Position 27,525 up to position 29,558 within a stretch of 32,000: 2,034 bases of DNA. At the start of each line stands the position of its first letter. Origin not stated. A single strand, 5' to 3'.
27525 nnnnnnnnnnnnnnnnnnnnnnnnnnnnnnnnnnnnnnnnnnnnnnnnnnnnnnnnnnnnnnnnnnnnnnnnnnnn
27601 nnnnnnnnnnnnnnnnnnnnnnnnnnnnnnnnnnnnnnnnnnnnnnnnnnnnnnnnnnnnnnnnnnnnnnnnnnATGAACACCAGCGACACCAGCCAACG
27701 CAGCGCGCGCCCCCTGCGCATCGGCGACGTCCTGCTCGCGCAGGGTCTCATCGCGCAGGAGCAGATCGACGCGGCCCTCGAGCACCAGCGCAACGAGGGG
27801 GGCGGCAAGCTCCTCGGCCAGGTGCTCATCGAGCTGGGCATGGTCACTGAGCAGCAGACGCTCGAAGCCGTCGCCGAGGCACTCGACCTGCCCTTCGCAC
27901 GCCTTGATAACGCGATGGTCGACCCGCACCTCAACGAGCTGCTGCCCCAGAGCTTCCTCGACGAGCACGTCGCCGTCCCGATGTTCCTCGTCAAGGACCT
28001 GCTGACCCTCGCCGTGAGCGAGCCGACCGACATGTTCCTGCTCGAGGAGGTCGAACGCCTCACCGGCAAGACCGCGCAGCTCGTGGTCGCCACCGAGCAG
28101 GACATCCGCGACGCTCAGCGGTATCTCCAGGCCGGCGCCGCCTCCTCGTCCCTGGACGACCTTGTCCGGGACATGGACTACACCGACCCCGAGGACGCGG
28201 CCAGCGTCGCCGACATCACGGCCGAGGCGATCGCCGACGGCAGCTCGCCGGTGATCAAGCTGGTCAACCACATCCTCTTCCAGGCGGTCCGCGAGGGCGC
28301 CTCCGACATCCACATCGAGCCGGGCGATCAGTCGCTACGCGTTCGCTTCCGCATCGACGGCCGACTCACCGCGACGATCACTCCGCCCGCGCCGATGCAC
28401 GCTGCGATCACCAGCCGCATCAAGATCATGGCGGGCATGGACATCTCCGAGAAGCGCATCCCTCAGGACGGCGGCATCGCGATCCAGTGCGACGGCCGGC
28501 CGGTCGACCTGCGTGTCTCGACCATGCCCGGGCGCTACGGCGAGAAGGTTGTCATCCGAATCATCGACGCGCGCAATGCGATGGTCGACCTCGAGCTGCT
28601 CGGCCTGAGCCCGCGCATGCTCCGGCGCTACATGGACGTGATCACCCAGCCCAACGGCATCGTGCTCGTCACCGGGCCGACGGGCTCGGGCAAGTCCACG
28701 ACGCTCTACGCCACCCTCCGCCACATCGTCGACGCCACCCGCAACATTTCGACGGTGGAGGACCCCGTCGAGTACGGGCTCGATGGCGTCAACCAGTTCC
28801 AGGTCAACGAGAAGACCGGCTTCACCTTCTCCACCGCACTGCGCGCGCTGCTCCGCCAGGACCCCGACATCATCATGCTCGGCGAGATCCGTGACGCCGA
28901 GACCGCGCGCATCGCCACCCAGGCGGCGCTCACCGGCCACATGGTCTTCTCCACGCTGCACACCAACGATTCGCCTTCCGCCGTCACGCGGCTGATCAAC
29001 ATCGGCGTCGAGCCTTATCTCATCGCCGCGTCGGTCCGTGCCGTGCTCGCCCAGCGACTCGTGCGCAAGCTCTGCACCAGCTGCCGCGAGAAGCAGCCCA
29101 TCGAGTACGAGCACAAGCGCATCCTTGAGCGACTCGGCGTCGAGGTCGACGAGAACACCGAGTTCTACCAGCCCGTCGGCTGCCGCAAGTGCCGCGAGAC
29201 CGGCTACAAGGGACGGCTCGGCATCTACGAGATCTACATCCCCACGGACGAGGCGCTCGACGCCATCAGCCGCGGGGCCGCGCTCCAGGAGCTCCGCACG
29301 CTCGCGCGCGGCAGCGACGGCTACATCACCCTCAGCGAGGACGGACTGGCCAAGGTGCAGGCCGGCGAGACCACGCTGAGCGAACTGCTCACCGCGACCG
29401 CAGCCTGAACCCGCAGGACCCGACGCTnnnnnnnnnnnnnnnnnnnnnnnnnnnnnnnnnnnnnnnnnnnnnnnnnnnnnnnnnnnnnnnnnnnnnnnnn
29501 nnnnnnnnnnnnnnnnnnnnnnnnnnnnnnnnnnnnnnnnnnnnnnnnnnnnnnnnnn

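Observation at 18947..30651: One co-directional 11.7-kb pilus/T2SS-like supercluster mixing T2SS-type and T4aP-type parts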

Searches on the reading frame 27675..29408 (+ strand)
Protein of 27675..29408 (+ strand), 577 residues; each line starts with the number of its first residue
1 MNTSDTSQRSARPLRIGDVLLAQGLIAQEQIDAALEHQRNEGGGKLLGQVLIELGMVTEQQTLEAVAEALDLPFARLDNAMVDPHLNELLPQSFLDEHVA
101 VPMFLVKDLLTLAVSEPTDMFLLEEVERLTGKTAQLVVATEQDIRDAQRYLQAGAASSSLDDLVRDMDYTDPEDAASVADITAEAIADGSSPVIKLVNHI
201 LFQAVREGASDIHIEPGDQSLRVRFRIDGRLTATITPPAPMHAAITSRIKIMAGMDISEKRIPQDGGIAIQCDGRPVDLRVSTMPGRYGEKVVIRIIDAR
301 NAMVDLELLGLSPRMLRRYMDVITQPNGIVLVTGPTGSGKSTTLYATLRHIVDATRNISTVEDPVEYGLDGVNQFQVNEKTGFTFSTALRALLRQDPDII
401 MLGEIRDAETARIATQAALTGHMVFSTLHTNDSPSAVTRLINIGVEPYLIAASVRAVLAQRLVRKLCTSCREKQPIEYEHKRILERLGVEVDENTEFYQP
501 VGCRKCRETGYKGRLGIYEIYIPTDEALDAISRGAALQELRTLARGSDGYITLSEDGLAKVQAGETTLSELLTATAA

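Call 5: search_protein_families(library=pfam, proteins=[window:27675-29408:+], max_evalue=0.01)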
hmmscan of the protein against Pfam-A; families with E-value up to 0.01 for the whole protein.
window:27675-29408:+ (577 aa): 8 families
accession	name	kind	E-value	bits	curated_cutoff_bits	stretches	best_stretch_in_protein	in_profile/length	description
PF00437.27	T2SSE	-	9.7e-135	449.4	24.9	1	188-572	3-369/370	Type II/IV secretion system protein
PF05157.20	MshEN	-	1.2e-17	64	23.1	1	70-156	1-88/90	MshEN domain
PF13191.12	AAA_16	-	9.5e-06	26.6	32.6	1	315-415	11-104/167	AAA ATPase domain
PF13555.12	AAA_29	-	0.00027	21.1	27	1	324-347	19-42/61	P-loop containing region of AAA domain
PF25199.1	nSTAND_NTPase5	-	0.0011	19.3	34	1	326-361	40-76/145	Novel STAND NTPase 5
PF13401.12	AAA_22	-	0.0022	18.7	27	0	326-354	4-32/130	AAA domain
PF20720.3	nSTAND3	-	0.0026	17.9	27.2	1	325-364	15-54/155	Novel STAND NTPase 3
PF13604.12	AAA_30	-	0.0091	16.2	27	0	321-355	12-46/191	AAA domain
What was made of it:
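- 27675..29408 (+): Assembly (extension-type) ATPase with an MshEN-like N-terminal domain, Walker A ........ and a CxxC...CxxC tetracysteine motif. T2SSE 449 bits and MshEN 64 bits (call 5).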

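Call 6: search_protein_families(library=ncbifam, proteins=[window:27675-29408:+], max_evalue=0.01)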
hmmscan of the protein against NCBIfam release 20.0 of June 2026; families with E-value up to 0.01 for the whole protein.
window:27675-29408:+ (577 aa): 24 families
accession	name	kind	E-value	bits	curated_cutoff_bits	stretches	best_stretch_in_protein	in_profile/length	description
TIGR02538.1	type_IV_pilB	equivalog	2.7e-177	590.8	675.65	1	16-575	2-562/564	type IV-A pilus assembly ATPase PilB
TIGR02533.1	type_II_gspE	equivalog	1.7e-171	571.2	630.25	1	89-575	3-486/486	type II secretion system ATPase GspE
NF053534.1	T4PilAsmATPsTfpB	equivalog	3.1e-138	461.7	850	1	59-575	65-582/584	type IV pilus assembly ATPase TfpB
NF007755.0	PRK10436.1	equivalog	3.1e-132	441.6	617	1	98-572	17-456/465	type II secretion system protein GspE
NF041000.1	ATPase_ComGA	equivalog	7.3e-75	251.4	300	1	199-464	2-266/267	competence type IV pilus ATPase ComGA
TIGR01420.1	pilT_fam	subfamily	1e-51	176.2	319.1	1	198-465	3-270/343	PilT/PilU family type 4a pilus ATPase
TIGR02525.1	plasmid_TraJ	equivalog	3.3e-25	88.9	368.3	1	294-443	122-272/372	plasmid transfer ATPase TraJ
TIGR02524.1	dot_icm_DotB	equivalog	5.6e-23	81.7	463.3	1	318-442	125-258/358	Dot/Icm type IV secretion system ATPase DotB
NF012033.0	PRK15489.1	equivalog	4.6e-18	64.7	537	1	7-155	484-630/703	glycosyl transferase family protein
NF058587.1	archaellum_moto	equivalog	5.8e-17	61.6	550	1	304-441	252-394/527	archaellum flagellar ATPase motor FlaI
NF053729.1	c-di-GMP_motif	domain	9.2e-15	54.2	38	1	15-68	1-52/53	cyclic di-GMP-binding domain-containing protein, MshE-related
NF008411.1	PRK11234.1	equivalog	6.3e-14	51.3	1170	1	11-158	479-623/723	cyclic di-3',5'-guanylate-activated glycosyltransferase NfrB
TIGR02788.1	VirB11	equivalog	1.6e-13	50.3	249.95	1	316-443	133-265/308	P-type DNA transfer ATPase VirB11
TIGR03819.1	heli_sec_ATPase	hypoth_equivalog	5.9e-13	48.7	373.15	1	286-459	136-316/340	TadA family conjugal transfer-associated ATPase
TIGR02782.1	TrbB_P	equivalog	6.3e-13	48.7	304.55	1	330-443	139-255/303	P-type conjugative transfer ATPase TrbB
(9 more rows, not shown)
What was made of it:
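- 27675..29408 (+): PilB 590.8 and GspE 571.2 bits are both below their cut-offs (call 6).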

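Call 7: find_encoding_contigs(protein=window:27675-29408:+, flank=10000, max_places=6)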
Protein window:27675-29408:+ (577 aa): no gene with exactly this product is on record in the collection.
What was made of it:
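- Tried and rejected: Exact-sequence look-up of the ATPase found no record (call 7).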

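Call 8: find_related_loci(query=window:27675-29408:+, collection=genome_contigs, flank=10000)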
Query window:27675-29408:+ (577 aa) in genome_contigs; peptide patterns used: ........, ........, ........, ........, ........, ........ (x = any residue, [..] = any of these).
600 stretches matched a pattern (row limit reached: there are more); 544 encode a relative of the query (tblastn E <= 1e-3); the best 80 are kept; 80 distinct loci.
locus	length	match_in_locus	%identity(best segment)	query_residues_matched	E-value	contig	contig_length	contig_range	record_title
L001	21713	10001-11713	71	6-576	0e+0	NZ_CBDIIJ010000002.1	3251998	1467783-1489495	MAG: Mucisphaera sp. isolate e74750a0-4925-4113-9a6d-5b4dc61a6ea5 contig_2, whole genome shotgun sequence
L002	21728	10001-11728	59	2-576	0e+0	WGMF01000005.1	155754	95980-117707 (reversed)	MAG: Phycisphaera sp. isolate RI_382 c_000000071737, whole genome shotgun sequence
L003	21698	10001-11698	58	12-576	0e+0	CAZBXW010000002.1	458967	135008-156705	MAG TPA_asm: uncultured Phycisphaera sp. isolate binchicken_co58_37 genome assembly, contig: NODE_6_length_458967_cov_33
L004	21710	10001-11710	58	10-577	0e+0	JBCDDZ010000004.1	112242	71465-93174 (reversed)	MAG: Planctomycetota bacterium isolate P01_G01_bin.52 k141_3027974_length_112242_cov_17.0000, whole genome shotgun seque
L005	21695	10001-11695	58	12-576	0e+0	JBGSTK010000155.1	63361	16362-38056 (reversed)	MAG: Phycisphaeraceae bacterium isolate JTS-AC405 k141_1555906, whole genome shotgun sequence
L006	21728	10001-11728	59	2-577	0e+0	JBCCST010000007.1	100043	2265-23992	MAG: Planctomycetota bacterium isolate P01_D01_bin.62 k141_247709_length_100043_cov_17.0000, whole genome shotgun sequen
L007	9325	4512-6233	59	6-577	0e+0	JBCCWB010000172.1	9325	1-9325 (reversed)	MAG: Planctomycetota bacterium isolate P01_E01_bin.51 k141_1310514_length_9325_cov_61.0000, whole genome shotgun sequenc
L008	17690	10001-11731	57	1-572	0e+0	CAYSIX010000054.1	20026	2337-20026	MAG TPA_asm: uncultured Phycisphaeraceae bacterium isolate SRP141376_co4_125 genome assembly, contig: NODE_4705_length_2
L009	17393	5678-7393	57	1-575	0e+0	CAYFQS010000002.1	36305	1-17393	MAG TPA_asm: uncultured Planctomycetaceae bacterium isolate ERP107533_co1_187 genome assembly, contig: NODE_468_length_3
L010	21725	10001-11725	55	2-576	0e+0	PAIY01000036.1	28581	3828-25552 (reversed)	MAG: Phycisphaeraceae bacterium isolate NAT22 MHASMcontig_870087, whole genome shotgun sequence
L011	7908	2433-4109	60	15-572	0e+0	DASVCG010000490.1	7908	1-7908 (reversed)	MAG TPA_asm: Phycisphaeraceae bacterium isolate SMAG_U2000 k141_1717481, whole genome shotgun sequence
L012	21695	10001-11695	58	12-575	0e+0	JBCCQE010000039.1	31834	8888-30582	MAG: Planctomycetota bacterium isolate P01_D01_bin.145 k141_1204489_length_31834_cov_18.5506, whole genome shotgun seque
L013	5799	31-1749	55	7-577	0e+0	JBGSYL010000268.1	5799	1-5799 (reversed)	MAG: Phycisphaeraceae bacterium isolate JTS-RE9 k141_9566218, whole genome shotgun sequence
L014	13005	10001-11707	56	10-576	0e+0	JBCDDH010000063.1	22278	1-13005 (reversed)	MAG: Planctomycetota bacterium isolate P01_G01_bin.36 k141_1278661_length_22278_cov_14.0000, whole genome shotgun sequen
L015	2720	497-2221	55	2-576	0e+0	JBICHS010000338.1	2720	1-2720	MAG: Phycisphaeraceae bacterium JB051 k141_247062, whole genome shotgun sequence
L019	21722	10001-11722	55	6-577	0e+0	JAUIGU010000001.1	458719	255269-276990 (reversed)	MAG: Phycisphaerae bacterium isolate Co_bin.173 NODE_153_length_458719_cov_1.946752, whole genome shotgun sequence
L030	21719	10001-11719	55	1-576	0e+0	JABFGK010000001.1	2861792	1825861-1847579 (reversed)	MAG: Planctomycetota bacterium isolate PNC21 c_000000000011, whole genome shotgun sequence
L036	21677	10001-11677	56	16-576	0e+0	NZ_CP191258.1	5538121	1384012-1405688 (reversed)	Fontivita pretiosa strain B-254 chromosome, complete genome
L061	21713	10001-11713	52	3-576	0e+0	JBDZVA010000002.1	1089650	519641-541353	MAG: Planctomycetaceae bacterium isolate PE_seawater30 NODE_2_length_1089700, whole genome shotgun sequence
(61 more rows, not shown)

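Call 20: search_protein_families(library=pfam, proteins=[L036:5726-7189:+, L030:6074-7567:+, L036:14778-15980:+, L036:16272-17504:+, L036:17509-18780:+, L036:13740-14687:+, L001:13301-14068:+, L003:13065-14930:+, L061:13050-14513:+, L036:7211-7678:+], max_evalue=0.001)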
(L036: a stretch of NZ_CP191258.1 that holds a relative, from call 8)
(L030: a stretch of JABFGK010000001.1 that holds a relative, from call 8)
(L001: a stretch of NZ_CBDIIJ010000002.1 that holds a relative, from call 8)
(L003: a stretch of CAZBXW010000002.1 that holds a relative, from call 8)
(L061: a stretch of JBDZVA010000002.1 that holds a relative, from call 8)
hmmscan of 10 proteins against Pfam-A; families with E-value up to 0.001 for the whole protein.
L036:5726-7189:+ (487 aa): 4 families
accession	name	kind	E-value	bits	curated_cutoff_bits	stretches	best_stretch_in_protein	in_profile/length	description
PF02518.31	HATPase_c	-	2.3e-28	99.3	26.4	1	374-485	2-109/111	Histidine kinase-, DNA gyrase B-, and HSP90-like ATPase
PF00512.31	HisKA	-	2.2e-21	76.1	26.9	1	261-327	2-66/66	His Kinase A (phospho-acceptor) domain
PF00989.32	PAS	-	1e-08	35.6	22.6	1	138-251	2-113/113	PAS fold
PF13426.13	PAS_9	-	4e-06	27.5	27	1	147-253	1-103/103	PAS domain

L030:6074-7567:+ (497 aa): 7 families
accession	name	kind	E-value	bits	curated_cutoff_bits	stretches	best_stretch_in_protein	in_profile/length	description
PF02518.31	HATPase_c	-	2.7e-30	105.5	26.4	1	381-493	2-110/111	Histidine kinase-, DNA gyrase B-, and HSP90-like ATPase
PF00512.31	HisKA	-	2.2e-18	66.5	26.9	1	267-334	1-66/66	His Kinase A (phospho-acceptor) domain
PF00989.32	PAS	-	8.5e-10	39.1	22.6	1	149-217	2-73/113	PAS fold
PF08448.16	PAS_4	-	1e-08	35.8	23.1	1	157-263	4-110/110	PAS fold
PF13426.13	PAS_9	-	2.3e-07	31.4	27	1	159-259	2-102/103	PAS domain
PF13188.13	PAS_8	-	1.6e-05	25.1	21.8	1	150-202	3-52/65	PAS domain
PF12860.13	PAS_7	-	6.3e-05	23.5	27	1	154-263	1-112/115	PAS fold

L036:14778-15980:+ (400 aa): 4 families
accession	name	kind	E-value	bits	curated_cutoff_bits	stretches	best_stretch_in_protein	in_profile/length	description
PF00437.27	T2SSE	-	2.9e-77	260.2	24.9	1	20-390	9-370/370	Type II/IV secretion system protein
PF13191.12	AAA_16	-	2.3e-06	28.6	32.6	1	165-264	21-110/167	AAA ATPase domain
PF13604.12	AAA_30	-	6e-05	23.3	27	1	161-257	11-106/191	AAA domain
PF13401.12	AAA_22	-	0.00033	21.4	27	1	168-205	5-40/130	AAA domain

L036:16272-17504:+ (410 aa): 1 family
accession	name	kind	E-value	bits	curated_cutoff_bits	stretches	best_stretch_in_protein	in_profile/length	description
PF00482.28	T2SSF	-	1.7e-35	122.1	25.2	2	78-199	3-125/125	Type II secretion system (T2SS), protein F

L036:17509-18780:+ (423 aa): 1 family
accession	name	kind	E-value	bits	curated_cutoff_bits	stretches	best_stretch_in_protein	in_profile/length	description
PF00482.28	T2SSF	-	2.1e-23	83.1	25.2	2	84-200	10-125/125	Type II secretion system (T2SS), protein F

L036:13740-14687:+ (315 aa): 4 families
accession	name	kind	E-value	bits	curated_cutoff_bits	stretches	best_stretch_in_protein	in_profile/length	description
PF08281.18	Sigma70_r4_2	-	1.9e-14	53.5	25.7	1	133-183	4-54/54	Sigma-70, region 4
PF04545.22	Sigma70_r4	-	5e-11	42.4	24.1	1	136-184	1-49/50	Sigma-70, region 4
PF04542.20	Sigma70_r2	-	7.4e-09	35.7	24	1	28-96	1-71/71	Sigma-70 region 2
PF13384.12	HTH_23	-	0.00097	19.3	24.6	0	140-171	2-33/50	Homeodomain-like domain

L001:13301-14068:+ (255 aa): 0 families

L003:13065-14930:+ (621 aa): 0 families

L061:13050-14513:+ (487 aa): 0 families

L036:7211-7678:+ (155 aa): 2 families
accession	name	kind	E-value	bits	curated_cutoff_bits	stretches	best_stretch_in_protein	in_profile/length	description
PF00072.30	Response_reg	-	3.2e-25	88.9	30.2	1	30-141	1-110/111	Response regulator receiver domain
PF23198.2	PDE8A_N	-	9.9e-06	26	29.6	1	23-113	6-97/147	PDE8A-like, N-terminal domain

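Call 29: search_solved_structures(query=window:27675-29408:+, max_evalue=1e-20)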
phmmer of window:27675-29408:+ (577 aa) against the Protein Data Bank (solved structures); distinct sequences matched with E-value up to 1e-20: 22.
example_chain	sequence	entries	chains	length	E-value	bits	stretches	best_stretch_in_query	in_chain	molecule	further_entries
5zfr_A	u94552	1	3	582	1.3e-139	469.4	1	8-577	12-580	Type IV pilus biogenesis ATPase PilB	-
5tsg_B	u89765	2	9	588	7.2e-138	463.6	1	13-577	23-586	Type IV pilus biogenesis ATPase PilB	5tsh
6olj_C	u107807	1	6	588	1.3e-137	462.8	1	13-577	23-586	Type IV pilus biogenesis ATPase PilB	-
6f8l_G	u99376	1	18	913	2e-136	458.9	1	15-575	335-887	Type IV pilus assembly protein PilF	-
3jc8_Ba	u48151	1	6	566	2.8e-136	458.4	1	15-576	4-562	Type IV-A pilus assembly ATPase PilB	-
4pht_A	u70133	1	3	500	1.2e-116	393.7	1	115-575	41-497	General secretory pathway protein E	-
1p9r_A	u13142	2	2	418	2.6e-115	389.2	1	187-573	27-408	General secretion pathway protein E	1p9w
4kss_A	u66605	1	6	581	7.6e-115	387.7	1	188-575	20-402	Type II secretion system protein E, hemolysin-coregulated protein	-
4ksr_A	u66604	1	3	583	7.6e-115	387.7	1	188-575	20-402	Type II secretion system protein E, Hemolysin-coregulated protein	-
5oiu_A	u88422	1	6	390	1.4e-108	367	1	192-575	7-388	Type IV pilus assembly protein PilF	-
5it5_F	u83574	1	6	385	2.2e-108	366.3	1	194-575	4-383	ATP binding motif-containing protein PilF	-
6ejf_A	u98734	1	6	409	2.5e-108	366.1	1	194-575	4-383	Type IV pilus assembly protein PilF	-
3jvu_A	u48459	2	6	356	2e-35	125.6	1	200-463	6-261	Twitching mobility protein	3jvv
5fl3_A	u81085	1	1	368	1.1e-32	116.6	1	200-463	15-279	PILI RETRACTION PROTEIN PILT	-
8dze_A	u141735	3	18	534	1.9e-32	115.8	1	192-537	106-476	BfpD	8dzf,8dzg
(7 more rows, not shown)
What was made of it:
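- The top PDB hits for the ATPase are PilB proteins of Geobacter and Myxococcus (call 29).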
